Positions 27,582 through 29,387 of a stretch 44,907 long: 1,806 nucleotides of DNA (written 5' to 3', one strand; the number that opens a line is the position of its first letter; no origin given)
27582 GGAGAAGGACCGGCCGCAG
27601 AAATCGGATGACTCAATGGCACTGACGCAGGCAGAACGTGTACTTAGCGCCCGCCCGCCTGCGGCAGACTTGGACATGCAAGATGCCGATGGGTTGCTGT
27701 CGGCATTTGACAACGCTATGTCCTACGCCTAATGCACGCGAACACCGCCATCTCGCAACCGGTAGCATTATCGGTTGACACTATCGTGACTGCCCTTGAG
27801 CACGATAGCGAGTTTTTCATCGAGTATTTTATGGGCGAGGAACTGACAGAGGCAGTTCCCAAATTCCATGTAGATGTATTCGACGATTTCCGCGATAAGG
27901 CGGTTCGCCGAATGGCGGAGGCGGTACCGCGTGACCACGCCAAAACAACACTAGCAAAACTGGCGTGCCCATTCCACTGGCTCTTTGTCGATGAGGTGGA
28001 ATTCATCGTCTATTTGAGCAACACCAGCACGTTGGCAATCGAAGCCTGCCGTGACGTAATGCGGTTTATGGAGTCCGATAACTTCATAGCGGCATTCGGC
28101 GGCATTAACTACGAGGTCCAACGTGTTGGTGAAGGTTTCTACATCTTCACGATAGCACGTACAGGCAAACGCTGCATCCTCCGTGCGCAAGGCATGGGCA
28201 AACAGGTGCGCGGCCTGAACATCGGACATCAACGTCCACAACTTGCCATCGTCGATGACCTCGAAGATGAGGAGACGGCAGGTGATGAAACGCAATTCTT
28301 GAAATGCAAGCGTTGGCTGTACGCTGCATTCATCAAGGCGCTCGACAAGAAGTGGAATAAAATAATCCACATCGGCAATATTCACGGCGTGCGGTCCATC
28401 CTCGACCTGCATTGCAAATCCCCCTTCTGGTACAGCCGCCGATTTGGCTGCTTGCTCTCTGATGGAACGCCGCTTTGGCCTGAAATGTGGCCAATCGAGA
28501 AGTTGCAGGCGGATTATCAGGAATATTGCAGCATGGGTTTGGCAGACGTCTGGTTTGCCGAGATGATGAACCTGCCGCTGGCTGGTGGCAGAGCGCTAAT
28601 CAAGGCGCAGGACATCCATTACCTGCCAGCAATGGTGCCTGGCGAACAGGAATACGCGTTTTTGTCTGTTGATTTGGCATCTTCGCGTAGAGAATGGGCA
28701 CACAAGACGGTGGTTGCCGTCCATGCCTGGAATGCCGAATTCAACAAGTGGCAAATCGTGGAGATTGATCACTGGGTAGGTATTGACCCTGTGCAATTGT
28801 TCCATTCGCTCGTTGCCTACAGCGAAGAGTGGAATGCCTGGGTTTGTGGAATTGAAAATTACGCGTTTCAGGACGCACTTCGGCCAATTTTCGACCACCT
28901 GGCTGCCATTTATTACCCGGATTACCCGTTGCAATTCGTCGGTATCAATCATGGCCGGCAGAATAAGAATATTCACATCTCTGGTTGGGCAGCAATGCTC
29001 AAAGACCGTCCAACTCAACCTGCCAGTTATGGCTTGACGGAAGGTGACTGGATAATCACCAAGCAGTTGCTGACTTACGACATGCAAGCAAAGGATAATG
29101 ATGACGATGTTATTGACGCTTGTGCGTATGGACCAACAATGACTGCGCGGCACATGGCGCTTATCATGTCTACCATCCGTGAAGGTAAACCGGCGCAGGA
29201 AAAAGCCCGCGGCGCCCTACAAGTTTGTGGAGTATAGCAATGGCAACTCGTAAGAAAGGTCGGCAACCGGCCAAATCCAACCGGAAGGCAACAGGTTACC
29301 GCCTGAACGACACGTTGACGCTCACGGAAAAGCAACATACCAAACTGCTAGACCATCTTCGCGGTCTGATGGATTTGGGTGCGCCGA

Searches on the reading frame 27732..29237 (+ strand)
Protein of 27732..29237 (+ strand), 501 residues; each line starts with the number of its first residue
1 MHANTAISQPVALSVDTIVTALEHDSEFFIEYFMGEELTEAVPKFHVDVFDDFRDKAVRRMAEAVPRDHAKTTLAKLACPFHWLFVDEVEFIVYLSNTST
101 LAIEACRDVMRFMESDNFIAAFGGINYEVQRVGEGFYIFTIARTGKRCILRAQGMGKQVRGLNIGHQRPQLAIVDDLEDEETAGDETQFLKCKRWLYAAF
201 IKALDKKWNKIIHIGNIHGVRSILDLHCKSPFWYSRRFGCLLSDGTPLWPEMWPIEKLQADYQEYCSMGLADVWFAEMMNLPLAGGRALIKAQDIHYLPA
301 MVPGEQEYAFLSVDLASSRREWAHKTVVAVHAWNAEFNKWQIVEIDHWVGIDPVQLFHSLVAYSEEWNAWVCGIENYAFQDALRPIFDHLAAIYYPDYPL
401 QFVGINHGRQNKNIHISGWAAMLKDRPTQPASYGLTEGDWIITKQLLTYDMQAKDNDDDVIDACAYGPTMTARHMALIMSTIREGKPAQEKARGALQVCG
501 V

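Call 51: search_protein_families(library=phrogs, proteins=[window:27732-29237:+], max_evalue=0.001)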
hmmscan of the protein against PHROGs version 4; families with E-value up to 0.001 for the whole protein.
window:27732-29237:+ (501 aa): 2 families
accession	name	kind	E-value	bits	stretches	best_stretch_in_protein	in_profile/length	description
phrog_38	-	head and packaging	1.7e-41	143.7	1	20-483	267-715/760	terminase large subunit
phrog_4758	-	head and packaging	6.3e-06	26.7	1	44-214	43-204/243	terminase large subunit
